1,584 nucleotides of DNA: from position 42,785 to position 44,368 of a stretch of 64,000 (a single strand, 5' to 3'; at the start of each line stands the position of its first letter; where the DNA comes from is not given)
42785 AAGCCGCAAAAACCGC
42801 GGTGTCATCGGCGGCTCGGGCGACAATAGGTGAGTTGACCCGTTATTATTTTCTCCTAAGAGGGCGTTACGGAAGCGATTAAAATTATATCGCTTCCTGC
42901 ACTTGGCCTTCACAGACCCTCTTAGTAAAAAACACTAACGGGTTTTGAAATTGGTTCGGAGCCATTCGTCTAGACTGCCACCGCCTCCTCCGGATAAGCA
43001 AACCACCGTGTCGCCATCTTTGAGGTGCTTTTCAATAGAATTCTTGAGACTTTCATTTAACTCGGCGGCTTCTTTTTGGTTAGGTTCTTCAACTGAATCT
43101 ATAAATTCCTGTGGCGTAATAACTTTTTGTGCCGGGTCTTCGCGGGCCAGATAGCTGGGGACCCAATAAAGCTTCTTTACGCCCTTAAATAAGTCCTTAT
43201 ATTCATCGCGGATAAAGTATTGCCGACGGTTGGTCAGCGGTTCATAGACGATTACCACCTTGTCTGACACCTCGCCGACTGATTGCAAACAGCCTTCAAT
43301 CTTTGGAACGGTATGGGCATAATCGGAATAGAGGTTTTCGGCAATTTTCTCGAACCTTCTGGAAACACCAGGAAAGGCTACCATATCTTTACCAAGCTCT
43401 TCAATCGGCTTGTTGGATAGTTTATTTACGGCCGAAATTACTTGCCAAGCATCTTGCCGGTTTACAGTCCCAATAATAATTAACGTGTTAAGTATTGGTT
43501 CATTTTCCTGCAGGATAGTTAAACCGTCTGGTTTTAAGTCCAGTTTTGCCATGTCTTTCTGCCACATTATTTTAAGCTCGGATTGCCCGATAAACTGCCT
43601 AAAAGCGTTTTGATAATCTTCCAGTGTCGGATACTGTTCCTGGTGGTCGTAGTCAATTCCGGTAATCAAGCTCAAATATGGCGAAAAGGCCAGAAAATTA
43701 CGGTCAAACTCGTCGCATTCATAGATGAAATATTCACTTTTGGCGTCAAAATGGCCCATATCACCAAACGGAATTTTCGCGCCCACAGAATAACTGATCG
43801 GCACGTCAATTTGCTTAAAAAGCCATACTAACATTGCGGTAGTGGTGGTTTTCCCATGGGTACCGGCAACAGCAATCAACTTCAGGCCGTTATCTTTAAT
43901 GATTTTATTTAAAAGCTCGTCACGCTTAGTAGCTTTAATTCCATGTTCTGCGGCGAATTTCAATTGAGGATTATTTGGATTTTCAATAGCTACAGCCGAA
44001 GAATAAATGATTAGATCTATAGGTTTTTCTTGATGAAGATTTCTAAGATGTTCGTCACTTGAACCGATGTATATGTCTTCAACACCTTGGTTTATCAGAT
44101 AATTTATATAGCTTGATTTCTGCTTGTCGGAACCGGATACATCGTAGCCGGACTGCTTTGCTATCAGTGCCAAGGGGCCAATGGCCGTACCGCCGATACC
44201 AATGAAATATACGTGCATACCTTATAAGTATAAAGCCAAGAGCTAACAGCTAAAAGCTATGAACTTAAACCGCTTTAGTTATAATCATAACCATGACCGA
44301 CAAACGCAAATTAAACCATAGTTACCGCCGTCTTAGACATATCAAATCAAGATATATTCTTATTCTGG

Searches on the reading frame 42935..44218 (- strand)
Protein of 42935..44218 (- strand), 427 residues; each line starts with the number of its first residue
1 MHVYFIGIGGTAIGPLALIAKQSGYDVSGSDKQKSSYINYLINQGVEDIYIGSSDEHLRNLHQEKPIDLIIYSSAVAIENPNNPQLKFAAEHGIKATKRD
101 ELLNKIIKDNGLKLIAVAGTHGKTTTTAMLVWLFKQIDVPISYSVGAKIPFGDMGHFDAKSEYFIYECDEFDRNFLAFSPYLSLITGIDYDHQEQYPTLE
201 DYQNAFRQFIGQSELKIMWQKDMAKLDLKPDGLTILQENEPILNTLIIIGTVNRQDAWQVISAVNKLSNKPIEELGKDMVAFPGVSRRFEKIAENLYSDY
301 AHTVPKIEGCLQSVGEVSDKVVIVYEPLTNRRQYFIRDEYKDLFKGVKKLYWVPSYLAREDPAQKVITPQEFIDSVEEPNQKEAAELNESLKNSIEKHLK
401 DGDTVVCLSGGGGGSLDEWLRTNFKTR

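Call 63: search_protein_families(library=pfam, proteins=[window:42935-44218:-], max_evalue=0.001)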
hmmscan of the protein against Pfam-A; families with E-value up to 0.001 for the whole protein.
window:42935-44218:- (427 aa): 3 families
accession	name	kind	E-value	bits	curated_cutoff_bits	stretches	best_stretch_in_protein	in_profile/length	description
PF01225.30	Mur_ligase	-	7.4e-16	58.7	21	1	2-108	1-92/95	Mur ligase family, catalytic domain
PF08245.18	Mur_ligase_M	-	5.7e-09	36.7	24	1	117-219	1-122/200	Mur ligase middle domain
PF02875.26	Mur_ligase_C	-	6.2e-06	27.5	28.4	1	287-409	1-125/127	Mur ligase, glutamate ligase domain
